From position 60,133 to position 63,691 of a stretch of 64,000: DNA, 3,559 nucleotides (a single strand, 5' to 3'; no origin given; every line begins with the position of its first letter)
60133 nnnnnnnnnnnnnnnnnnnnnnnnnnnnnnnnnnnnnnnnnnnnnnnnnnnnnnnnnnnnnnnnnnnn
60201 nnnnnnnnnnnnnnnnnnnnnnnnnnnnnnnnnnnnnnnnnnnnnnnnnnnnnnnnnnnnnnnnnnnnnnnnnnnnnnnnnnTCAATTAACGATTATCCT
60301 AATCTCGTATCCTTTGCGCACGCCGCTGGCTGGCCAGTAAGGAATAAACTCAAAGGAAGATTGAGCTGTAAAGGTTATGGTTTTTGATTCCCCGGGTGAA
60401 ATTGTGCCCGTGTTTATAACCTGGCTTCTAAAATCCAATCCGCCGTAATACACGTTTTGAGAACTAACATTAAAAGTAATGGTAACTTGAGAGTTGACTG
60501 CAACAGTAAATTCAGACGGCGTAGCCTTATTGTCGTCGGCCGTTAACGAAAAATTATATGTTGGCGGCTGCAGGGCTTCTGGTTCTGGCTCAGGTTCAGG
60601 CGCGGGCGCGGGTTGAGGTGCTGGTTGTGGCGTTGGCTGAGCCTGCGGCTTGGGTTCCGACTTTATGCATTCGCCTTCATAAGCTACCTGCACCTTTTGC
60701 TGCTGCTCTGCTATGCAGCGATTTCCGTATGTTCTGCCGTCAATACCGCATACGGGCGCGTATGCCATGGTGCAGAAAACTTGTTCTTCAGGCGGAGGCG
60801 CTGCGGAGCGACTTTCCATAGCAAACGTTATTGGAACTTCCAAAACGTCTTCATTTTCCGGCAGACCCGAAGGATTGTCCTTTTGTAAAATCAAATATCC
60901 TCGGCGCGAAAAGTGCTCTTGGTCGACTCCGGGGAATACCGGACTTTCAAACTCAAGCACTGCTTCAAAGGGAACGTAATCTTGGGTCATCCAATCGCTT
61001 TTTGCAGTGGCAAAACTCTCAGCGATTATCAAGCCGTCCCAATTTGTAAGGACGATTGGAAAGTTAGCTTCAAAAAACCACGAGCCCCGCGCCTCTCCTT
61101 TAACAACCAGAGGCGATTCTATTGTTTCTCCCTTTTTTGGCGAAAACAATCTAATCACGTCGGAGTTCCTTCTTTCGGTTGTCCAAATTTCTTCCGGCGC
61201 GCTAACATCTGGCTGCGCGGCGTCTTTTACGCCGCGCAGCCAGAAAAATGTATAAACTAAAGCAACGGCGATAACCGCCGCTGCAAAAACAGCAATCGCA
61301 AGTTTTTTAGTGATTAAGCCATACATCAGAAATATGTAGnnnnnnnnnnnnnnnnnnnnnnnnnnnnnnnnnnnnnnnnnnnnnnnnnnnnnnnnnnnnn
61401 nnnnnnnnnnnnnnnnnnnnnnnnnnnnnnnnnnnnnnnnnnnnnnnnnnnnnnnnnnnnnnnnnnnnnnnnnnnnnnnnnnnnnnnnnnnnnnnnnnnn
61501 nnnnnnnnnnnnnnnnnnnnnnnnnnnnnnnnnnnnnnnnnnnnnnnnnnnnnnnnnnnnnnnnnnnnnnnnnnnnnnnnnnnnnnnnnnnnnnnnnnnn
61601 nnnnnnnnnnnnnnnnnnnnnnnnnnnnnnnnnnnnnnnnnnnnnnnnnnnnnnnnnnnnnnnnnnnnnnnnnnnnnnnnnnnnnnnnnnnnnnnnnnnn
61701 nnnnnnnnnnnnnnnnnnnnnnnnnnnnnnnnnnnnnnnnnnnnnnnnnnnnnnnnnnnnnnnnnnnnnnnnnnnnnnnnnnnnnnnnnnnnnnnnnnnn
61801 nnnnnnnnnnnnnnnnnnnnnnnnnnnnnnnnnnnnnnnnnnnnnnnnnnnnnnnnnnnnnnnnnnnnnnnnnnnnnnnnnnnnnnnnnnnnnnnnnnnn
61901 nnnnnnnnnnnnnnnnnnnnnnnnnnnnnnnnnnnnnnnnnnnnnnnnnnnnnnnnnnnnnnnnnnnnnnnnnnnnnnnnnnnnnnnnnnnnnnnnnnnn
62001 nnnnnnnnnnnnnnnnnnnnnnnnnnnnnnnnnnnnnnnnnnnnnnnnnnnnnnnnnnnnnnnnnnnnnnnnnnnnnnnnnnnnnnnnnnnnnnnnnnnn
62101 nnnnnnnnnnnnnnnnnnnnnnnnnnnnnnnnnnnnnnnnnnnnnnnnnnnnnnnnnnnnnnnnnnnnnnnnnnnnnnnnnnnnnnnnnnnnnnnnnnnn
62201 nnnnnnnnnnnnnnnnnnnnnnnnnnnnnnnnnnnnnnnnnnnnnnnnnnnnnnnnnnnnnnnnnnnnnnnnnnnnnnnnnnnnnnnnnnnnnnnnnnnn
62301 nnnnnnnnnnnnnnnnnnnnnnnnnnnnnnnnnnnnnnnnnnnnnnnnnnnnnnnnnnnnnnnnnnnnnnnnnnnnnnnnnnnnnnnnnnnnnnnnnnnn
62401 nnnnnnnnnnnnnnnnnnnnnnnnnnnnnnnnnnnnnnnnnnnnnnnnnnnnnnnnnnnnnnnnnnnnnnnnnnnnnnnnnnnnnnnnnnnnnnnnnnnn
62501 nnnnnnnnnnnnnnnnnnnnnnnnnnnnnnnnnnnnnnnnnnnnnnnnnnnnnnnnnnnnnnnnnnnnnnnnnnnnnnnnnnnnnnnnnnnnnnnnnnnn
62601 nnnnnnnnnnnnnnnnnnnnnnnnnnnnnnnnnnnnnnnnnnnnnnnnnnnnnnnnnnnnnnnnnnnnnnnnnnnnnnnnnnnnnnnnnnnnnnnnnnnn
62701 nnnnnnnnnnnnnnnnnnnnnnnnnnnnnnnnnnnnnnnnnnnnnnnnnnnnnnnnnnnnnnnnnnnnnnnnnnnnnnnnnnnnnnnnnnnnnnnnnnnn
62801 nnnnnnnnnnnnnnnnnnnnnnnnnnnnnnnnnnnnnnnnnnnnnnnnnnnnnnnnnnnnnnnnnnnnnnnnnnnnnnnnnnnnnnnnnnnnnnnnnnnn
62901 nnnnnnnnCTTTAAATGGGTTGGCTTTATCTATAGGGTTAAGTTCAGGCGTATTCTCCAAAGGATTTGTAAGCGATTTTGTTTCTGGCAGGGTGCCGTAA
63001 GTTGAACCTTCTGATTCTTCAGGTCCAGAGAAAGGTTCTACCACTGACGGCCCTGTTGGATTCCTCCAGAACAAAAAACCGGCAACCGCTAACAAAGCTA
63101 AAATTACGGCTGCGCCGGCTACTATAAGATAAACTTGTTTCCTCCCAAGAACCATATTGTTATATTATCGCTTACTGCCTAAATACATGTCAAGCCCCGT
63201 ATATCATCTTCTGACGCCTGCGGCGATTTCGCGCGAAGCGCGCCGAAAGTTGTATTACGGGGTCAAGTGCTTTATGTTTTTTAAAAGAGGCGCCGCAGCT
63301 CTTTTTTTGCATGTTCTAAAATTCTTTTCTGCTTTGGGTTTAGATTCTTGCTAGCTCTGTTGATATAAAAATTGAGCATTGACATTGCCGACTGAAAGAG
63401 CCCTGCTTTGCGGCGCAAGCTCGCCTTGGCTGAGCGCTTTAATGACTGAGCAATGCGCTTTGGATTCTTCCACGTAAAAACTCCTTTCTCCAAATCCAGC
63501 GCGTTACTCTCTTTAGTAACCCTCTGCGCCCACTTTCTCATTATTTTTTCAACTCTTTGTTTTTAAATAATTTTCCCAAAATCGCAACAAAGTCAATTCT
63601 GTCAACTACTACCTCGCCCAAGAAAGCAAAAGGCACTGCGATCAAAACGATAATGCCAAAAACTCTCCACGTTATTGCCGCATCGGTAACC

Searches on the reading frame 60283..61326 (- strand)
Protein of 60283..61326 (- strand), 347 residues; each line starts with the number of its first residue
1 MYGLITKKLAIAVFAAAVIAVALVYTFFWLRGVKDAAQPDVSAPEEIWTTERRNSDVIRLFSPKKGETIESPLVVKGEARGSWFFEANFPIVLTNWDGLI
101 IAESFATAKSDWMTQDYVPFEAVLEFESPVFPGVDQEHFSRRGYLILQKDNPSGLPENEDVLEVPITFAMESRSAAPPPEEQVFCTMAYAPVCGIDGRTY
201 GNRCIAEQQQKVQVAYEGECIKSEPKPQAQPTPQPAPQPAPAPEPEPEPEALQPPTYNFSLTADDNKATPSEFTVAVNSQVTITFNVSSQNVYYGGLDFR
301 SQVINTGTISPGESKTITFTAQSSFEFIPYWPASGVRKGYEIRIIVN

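Call 44: find_encoding_contigs(protein=window:60283-61326:-, flank=10000, max_places=2)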
Protein window:60283-61326:- (347 aa): 2 contigs read that carry it; 1 place shown.
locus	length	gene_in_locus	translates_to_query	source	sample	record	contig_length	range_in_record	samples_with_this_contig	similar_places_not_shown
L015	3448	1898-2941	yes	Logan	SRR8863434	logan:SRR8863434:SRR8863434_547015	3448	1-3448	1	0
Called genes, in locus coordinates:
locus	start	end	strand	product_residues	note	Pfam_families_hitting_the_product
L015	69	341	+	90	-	-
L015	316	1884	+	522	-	-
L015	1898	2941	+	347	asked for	PF10648:Gmad2, PF00050:Kazal_1, PF07648:Kazal_2 (weak)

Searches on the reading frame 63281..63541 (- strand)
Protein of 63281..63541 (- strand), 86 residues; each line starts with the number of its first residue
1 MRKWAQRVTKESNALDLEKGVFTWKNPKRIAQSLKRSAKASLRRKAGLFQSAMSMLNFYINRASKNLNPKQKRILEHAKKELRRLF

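Call 45: find_encoding_contigs(protein=window:63281-63541:-, flank=10000, max_places=2)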
Protein window:63281-63541:- (86 aa): no gene with exactly this product is on record in the collection.
